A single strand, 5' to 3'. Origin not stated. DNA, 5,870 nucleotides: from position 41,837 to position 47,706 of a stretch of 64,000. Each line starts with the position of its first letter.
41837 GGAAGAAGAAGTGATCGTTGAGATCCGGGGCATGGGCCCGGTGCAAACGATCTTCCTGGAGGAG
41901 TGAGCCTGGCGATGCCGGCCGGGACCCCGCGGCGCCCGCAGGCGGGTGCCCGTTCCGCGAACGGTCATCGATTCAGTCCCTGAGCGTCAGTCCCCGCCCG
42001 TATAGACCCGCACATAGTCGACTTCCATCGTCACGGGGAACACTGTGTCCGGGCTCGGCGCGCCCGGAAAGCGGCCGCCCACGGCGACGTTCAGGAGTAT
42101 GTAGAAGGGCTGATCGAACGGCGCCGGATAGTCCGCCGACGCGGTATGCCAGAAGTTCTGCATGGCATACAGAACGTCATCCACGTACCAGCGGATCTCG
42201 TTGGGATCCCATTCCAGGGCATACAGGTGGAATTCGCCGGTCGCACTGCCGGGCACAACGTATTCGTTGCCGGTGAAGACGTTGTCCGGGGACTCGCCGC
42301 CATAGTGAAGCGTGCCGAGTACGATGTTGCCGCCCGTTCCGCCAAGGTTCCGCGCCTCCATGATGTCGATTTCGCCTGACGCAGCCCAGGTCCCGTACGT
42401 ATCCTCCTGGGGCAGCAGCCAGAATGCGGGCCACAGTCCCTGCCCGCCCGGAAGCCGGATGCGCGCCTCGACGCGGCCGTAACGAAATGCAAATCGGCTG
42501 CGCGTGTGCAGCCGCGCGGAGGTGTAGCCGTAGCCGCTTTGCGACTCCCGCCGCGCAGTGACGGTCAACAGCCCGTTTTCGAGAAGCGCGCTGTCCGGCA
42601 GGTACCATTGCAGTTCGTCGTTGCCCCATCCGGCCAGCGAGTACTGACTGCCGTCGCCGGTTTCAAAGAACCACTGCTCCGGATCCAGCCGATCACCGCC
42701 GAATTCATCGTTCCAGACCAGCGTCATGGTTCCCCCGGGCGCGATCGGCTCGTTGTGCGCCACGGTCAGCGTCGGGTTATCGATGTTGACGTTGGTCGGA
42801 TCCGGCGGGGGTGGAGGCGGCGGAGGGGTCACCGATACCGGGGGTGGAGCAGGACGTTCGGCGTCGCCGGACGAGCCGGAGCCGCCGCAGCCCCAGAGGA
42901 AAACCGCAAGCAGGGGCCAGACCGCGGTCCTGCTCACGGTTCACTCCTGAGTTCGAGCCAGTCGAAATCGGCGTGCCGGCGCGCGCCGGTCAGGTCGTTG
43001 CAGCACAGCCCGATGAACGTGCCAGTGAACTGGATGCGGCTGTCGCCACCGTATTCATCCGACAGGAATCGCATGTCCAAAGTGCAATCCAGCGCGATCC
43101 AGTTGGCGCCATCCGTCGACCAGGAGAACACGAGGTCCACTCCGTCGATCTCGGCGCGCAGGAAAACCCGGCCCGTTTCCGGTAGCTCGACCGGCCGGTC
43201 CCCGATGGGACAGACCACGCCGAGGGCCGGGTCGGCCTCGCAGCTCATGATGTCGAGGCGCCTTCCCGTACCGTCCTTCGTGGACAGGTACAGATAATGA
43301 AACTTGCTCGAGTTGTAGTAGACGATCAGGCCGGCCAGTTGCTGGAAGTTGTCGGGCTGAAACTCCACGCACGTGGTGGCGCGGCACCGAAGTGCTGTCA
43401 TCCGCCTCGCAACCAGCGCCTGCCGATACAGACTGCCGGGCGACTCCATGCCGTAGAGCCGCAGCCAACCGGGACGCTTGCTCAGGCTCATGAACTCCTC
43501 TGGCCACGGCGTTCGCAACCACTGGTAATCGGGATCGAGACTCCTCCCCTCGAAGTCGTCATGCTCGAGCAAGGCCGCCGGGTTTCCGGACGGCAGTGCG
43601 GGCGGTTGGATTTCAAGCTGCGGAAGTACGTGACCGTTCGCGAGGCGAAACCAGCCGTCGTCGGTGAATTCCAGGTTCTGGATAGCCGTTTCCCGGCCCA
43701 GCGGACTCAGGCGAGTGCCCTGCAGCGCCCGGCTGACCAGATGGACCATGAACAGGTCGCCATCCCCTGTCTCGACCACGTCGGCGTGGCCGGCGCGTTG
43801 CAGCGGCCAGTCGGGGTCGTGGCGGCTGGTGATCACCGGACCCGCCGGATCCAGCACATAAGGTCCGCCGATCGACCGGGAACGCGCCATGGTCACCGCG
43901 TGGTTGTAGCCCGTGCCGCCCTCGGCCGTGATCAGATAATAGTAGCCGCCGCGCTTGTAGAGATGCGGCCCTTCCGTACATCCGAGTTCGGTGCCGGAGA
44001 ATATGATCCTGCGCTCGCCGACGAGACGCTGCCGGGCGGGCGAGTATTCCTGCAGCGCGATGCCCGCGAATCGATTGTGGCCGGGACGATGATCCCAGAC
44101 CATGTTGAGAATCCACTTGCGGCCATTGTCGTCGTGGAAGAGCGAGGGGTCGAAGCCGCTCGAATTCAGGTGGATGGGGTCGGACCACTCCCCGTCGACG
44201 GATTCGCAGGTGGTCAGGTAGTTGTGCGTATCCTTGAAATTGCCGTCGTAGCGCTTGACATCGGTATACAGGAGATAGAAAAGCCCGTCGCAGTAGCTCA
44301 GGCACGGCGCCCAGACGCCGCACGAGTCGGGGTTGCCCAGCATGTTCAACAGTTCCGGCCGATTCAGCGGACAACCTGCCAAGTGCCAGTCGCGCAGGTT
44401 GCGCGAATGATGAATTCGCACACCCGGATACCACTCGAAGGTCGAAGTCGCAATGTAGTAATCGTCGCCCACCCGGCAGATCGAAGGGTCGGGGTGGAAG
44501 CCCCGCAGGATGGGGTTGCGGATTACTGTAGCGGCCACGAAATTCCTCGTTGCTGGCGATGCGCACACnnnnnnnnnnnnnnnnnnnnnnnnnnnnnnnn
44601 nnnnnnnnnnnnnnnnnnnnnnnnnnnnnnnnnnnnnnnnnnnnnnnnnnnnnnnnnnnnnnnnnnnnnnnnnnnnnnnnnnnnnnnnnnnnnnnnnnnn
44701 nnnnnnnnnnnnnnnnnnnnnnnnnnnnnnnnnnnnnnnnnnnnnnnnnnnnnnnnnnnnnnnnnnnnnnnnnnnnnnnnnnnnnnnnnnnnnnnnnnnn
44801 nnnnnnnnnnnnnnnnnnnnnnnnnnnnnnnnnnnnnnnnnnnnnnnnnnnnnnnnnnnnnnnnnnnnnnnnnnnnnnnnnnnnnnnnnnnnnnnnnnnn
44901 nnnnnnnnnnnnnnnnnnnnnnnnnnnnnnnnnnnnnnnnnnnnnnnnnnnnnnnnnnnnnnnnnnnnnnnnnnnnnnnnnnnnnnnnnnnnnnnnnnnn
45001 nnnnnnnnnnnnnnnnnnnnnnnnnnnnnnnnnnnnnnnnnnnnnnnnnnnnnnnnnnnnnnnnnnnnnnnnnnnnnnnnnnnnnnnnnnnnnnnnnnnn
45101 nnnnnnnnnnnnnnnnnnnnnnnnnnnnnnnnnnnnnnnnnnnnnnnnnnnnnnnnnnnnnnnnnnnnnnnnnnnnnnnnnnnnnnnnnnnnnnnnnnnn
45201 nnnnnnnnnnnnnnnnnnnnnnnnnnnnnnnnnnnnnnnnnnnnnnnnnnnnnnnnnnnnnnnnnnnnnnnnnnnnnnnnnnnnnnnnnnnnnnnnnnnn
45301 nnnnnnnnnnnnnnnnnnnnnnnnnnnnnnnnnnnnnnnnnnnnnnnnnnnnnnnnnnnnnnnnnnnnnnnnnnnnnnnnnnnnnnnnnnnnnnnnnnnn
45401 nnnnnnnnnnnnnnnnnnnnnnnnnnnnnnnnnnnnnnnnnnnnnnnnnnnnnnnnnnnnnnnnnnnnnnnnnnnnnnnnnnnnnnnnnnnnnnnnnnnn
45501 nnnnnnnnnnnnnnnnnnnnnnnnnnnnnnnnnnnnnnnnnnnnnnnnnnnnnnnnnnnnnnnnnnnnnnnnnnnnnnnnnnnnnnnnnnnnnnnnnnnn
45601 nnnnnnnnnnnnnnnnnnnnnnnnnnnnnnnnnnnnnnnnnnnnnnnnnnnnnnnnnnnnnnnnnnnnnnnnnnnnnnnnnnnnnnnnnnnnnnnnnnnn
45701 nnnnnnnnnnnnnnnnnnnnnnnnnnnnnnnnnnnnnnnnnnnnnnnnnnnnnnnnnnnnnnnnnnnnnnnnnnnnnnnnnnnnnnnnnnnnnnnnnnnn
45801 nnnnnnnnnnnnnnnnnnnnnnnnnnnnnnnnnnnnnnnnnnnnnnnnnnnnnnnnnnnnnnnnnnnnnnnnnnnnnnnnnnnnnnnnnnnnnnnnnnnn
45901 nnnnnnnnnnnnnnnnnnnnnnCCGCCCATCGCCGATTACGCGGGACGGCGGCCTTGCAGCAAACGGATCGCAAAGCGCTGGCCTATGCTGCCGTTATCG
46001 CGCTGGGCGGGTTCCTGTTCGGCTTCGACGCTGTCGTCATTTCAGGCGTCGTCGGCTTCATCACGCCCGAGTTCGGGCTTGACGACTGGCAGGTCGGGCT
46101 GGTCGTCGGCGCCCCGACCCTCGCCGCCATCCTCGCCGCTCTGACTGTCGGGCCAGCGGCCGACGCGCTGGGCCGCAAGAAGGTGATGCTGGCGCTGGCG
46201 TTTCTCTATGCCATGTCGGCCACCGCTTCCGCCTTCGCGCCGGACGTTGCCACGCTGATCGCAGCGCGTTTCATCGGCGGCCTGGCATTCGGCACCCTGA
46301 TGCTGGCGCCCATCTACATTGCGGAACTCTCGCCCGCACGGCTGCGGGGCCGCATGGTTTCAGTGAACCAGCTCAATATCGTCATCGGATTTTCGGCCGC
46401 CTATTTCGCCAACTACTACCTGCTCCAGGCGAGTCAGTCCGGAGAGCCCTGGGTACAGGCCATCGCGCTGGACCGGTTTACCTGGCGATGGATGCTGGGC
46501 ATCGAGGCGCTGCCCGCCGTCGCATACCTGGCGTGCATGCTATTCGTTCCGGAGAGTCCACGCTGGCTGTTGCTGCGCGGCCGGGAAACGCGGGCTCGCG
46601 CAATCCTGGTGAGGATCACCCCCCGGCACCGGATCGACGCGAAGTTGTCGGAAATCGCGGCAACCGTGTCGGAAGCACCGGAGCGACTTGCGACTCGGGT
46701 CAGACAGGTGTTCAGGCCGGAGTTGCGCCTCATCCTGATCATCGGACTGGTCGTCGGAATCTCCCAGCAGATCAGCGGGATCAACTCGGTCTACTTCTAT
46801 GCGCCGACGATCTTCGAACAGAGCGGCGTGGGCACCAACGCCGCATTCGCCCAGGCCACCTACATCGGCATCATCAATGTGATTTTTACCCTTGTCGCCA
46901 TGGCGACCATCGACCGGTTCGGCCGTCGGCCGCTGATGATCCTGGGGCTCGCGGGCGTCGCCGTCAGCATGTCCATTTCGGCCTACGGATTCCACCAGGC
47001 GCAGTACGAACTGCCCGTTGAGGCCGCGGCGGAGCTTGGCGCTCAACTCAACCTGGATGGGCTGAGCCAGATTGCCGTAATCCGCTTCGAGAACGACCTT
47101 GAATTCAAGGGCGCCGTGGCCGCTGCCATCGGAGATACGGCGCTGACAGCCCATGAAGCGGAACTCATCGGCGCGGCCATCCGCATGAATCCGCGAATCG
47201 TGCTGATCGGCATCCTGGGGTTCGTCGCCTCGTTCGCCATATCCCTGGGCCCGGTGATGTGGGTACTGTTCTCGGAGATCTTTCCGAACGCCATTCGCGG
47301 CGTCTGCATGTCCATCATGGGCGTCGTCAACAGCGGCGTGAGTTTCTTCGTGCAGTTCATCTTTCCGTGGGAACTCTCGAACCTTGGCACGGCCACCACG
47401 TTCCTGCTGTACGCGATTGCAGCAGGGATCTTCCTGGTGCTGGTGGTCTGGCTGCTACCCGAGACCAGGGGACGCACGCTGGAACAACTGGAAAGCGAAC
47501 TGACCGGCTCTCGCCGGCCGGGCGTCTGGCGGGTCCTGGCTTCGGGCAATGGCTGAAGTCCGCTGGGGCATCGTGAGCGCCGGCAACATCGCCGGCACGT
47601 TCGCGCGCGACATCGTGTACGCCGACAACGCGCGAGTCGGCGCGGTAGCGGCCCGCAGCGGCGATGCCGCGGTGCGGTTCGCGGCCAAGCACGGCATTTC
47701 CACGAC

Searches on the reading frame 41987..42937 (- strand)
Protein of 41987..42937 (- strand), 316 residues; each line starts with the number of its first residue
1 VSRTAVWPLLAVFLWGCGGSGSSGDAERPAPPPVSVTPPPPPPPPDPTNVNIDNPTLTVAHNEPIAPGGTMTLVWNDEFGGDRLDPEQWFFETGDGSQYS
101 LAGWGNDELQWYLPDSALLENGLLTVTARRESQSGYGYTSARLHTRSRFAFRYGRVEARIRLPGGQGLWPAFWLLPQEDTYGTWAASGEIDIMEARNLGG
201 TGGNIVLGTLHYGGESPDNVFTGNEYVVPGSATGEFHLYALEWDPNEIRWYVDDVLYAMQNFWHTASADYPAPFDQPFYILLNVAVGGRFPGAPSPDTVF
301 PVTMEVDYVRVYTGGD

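Call 52: search_protein_families(library=pfam, proteins=[window:41987-42937:-], max_evalue=0.00001)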
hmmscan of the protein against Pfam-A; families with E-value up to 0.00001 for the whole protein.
window:41987-42937:- (316 aa): 2 families
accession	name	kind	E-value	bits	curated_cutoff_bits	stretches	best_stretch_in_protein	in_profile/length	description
PF00722.28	Glyco_hydro_16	-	4.5e-22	78.8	22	1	123-288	21-160/175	Glycosyl hydrolases family 16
PF03935.22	SKN1_KRE6_Sbg1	-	2.2e-19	69.7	30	2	52-175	98-222/501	Beta-glucan synthesis-associated protein SKN1/KRE6/Sbg1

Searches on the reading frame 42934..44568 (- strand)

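Call 52: search_protein_families(library=pfam, proteins=[window:42934-44568:-], max_evalue=0.00001)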
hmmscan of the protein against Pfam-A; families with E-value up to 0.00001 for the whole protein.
window:42934-44568:- (544 aa): 2 families
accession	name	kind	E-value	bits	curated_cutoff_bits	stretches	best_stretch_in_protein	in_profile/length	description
PF04616.20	Glyco_hydro_43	-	1.1e-96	324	32.2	1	16-307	1-288/288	Glycosyl hydrolases family 43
PF17851.8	GH43_C2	-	7.3e-60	202.6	22.7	1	337-540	2-202/203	Beta xylosidase C-terminal Concanavalin A-like domain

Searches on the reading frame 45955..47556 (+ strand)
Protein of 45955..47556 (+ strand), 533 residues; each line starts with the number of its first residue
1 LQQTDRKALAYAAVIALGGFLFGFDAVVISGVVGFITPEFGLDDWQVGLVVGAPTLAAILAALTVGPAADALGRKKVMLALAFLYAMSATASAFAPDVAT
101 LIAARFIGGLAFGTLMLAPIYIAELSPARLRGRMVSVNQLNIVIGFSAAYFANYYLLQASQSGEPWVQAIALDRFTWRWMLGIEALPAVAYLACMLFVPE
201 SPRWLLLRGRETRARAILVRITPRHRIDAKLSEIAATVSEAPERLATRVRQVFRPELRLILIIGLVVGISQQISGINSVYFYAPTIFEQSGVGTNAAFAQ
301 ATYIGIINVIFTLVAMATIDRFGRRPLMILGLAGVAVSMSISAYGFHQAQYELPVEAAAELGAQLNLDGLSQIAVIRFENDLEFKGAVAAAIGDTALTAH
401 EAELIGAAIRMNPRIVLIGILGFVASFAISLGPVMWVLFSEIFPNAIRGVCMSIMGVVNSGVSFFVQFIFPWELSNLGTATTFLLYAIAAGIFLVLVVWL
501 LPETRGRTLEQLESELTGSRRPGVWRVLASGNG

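Call 52: search_protein_families(library=pfam, proteins=[window:45955-47556:+], max_evalue=0.00001)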
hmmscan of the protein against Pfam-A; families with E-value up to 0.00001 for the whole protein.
window:45955-47556:+ (533 aa): 2 families
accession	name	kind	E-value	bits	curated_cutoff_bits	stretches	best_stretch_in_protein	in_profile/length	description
PF00083.30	Sugar_tr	-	8.9e-97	325.2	22.3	2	12-343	2-335/452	Sugar (and other) transporter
PF07690.21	MFS_1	-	5.6e-34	118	33.4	1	15-343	1-286/347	Major Facilitator Superfamily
